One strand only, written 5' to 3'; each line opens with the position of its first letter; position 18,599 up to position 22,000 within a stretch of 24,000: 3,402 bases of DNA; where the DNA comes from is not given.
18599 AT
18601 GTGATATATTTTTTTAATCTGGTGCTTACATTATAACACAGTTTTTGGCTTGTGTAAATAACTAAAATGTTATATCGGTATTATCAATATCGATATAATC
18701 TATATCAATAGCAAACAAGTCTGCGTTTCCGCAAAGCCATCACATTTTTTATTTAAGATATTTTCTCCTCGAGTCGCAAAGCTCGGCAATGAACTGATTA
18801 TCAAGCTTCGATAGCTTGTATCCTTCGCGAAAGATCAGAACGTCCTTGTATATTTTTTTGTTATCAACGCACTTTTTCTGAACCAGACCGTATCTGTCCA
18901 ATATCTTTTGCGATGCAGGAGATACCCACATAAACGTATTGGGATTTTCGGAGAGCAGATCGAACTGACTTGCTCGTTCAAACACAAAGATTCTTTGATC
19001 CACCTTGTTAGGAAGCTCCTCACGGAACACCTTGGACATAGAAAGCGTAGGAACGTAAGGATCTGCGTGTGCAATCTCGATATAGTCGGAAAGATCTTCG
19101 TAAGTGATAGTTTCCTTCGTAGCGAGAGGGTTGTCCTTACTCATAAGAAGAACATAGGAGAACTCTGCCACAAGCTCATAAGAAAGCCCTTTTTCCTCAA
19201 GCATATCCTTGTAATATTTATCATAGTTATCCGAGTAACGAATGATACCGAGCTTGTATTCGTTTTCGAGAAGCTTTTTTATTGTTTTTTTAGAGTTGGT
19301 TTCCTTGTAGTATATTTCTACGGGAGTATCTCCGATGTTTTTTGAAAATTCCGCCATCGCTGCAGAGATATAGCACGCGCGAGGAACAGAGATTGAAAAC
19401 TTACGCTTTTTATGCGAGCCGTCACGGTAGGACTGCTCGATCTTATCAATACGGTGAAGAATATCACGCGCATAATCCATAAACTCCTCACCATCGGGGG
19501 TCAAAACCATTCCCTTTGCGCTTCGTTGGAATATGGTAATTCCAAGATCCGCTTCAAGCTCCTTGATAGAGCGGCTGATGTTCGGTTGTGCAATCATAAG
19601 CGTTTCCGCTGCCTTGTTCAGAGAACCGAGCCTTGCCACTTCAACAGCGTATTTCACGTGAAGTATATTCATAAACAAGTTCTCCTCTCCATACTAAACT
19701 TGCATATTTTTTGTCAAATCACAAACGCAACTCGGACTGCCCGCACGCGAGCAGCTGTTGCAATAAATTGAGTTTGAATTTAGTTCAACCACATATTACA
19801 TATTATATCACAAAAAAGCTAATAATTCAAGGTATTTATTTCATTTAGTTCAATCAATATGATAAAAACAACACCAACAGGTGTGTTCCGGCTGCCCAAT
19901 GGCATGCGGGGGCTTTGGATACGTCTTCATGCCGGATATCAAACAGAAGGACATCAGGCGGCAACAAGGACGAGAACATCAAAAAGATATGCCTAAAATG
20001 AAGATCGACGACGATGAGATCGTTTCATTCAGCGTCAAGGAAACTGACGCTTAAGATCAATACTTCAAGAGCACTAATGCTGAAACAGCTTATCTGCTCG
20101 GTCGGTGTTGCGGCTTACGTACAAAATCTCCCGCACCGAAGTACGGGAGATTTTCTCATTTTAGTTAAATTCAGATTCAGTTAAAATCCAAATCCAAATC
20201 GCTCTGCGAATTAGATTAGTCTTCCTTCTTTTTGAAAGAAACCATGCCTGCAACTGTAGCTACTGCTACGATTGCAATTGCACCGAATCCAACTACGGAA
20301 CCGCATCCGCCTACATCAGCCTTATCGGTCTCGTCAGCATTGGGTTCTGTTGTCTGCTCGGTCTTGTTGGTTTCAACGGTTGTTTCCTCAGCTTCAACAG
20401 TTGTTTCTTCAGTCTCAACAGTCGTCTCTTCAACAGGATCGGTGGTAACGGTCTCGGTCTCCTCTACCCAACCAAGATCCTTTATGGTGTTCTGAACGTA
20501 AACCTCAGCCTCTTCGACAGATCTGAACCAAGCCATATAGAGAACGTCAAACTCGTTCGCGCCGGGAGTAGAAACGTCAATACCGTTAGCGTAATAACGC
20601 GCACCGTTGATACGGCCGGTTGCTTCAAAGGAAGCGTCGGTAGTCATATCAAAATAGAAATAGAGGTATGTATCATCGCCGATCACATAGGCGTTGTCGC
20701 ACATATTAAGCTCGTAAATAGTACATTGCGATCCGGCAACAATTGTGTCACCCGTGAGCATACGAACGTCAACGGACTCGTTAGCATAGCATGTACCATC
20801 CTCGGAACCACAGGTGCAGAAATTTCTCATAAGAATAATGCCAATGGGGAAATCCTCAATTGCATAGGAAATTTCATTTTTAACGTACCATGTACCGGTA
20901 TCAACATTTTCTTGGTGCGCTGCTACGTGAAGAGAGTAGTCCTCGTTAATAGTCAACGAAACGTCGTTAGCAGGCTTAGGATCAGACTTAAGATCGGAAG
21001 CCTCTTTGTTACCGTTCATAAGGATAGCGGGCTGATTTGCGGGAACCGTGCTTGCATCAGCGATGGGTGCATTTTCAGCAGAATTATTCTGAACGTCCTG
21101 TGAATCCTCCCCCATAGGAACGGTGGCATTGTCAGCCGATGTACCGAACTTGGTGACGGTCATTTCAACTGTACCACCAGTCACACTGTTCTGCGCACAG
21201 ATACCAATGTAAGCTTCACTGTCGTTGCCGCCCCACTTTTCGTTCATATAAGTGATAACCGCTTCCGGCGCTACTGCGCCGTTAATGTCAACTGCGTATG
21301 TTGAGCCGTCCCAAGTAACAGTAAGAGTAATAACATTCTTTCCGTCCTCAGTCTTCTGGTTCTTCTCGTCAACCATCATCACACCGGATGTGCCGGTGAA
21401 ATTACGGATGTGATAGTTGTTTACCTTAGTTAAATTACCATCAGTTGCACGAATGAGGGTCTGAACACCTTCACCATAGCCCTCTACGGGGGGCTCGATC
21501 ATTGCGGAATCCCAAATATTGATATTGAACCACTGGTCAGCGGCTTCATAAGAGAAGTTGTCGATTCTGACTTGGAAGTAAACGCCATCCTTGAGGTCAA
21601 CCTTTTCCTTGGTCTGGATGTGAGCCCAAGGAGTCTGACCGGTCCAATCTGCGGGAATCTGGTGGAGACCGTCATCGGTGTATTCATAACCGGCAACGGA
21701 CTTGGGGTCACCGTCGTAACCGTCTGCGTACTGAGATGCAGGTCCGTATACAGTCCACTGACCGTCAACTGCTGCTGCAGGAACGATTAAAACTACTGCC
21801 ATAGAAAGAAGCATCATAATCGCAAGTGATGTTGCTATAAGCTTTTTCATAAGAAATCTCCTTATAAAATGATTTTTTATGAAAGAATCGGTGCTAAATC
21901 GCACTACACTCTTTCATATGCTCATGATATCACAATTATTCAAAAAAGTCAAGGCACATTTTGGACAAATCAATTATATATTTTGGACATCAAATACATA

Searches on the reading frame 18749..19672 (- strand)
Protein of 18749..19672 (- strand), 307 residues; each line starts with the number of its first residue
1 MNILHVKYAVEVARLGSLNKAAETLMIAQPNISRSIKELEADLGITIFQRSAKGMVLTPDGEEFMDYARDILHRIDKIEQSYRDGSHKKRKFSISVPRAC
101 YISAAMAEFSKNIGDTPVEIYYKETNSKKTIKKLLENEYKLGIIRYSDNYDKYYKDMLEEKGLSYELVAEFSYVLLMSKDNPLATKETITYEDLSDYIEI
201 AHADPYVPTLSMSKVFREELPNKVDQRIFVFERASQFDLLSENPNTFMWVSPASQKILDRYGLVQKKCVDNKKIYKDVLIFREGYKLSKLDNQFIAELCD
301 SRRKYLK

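Call 33: find_encoding_contigs(protein=window:18749-19672:-, flank=10000, max_places=10)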
Protein window:18749-19672:- (307 aa): no gene with exactly this product is on record in the collection.

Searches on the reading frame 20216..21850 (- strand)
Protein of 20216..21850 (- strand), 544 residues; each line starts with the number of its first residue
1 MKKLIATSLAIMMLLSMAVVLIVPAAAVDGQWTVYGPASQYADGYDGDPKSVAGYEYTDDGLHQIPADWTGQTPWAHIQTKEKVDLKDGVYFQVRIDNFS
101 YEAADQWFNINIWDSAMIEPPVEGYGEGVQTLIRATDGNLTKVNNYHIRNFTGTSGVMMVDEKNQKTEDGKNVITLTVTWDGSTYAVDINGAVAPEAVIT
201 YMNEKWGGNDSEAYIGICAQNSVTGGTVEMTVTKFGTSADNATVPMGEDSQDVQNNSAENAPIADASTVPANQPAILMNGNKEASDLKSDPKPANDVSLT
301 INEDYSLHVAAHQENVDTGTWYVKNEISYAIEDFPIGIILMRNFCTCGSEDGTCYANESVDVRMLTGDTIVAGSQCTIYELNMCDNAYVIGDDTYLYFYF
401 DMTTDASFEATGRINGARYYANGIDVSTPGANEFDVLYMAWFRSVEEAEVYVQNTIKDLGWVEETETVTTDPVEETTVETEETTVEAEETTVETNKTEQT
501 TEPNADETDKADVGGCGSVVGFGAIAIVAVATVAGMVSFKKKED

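Call 12: find_encoding_contigs(protein=window:20216-21850:-, flank=4000, max_places=10)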
Protein window:20216-21850:- (544 aa): no gene with exactly this product is on record in the collection.

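Call 34: find_homologous_proteins(query=window:20216-21850:-, max_evalue=1e-20)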
Query window:20216-21850:- (544 aa): 118 proteins with E <= 1e-20 among 8000 candidates.
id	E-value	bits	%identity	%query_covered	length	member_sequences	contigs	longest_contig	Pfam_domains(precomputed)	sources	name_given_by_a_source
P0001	0.0e+0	1217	99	100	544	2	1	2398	-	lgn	-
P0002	8.7e-244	828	70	100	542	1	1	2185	-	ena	-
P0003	6.3e-240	816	66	100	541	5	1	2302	-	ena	-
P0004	6.7e-202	690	58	100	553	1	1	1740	-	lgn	-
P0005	1.5e-192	659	54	100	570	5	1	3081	-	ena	-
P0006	1.8e-189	649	56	100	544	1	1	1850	-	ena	-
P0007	1.5e-177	610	55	100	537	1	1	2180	-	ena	-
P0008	3.6e-176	605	53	100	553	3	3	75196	-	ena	-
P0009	6.3e-173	595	53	100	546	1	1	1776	-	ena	-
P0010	2.4e-166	573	49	100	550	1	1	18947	-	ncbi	-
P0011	6.9e-166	571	52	100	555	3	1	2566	-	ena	-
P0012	9.6e-159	548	48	100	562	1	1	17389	-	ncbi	-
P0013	4.8e-156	539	48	100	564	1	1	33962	-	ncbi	-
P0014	4.7e-155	536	49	100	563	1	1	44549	-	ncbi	-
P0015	6.0e-155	535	48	100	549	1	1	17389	-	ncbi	-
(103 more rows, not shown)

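Call 35: find_encoding_contigs(protein=P0001, flank=3000, max_places=4)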
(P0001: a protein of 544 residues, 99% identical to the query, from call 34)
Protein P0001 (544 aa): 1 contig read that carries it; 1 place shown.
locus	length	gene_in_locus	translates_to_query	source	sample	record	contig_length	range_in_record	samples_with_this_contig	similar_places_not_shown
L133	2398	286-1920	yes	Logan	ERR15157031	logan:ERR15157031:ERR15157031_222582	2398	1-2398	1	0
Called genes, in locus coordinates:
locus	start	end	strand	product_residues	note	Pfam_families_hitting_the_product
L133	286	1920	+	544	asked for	-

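Call 36: find_encoding_contigs(protein=P0002, flank=3000, max_places=4)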
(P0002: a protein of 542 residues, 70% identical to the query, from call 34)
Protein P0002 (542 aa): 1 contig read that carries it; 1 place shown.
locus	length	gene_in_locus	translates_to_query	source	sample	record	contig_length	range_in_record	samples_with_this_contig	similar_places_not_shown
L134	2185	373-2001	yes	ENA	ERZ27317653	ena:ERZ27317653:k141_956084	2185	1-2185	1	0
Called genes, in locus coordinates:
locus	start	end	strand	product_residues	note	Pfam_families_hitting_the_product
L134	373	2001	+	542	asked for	-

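Call 37: find_encoding_contigs(protein=P0003, flank=3000, max_places=4)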
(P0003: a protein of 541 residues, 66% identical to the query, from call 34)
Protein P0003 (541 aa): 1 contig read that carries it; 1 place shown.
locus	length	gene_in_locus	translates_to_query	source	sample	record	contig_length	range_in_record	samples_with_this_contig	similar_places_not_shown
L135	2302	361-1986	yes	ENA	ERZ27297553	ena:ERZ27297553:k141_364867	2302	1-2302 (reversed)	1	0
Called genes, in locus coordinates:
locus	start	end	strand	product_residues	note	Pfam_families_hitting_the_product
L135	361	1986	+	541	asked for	-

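Call 57: search_protein_families(library=pfam, proteins=[window:20219-21850:-])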
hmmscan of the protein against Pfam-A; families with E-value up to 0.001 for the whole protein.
window:20219-21850:- (544 aa): 0 families
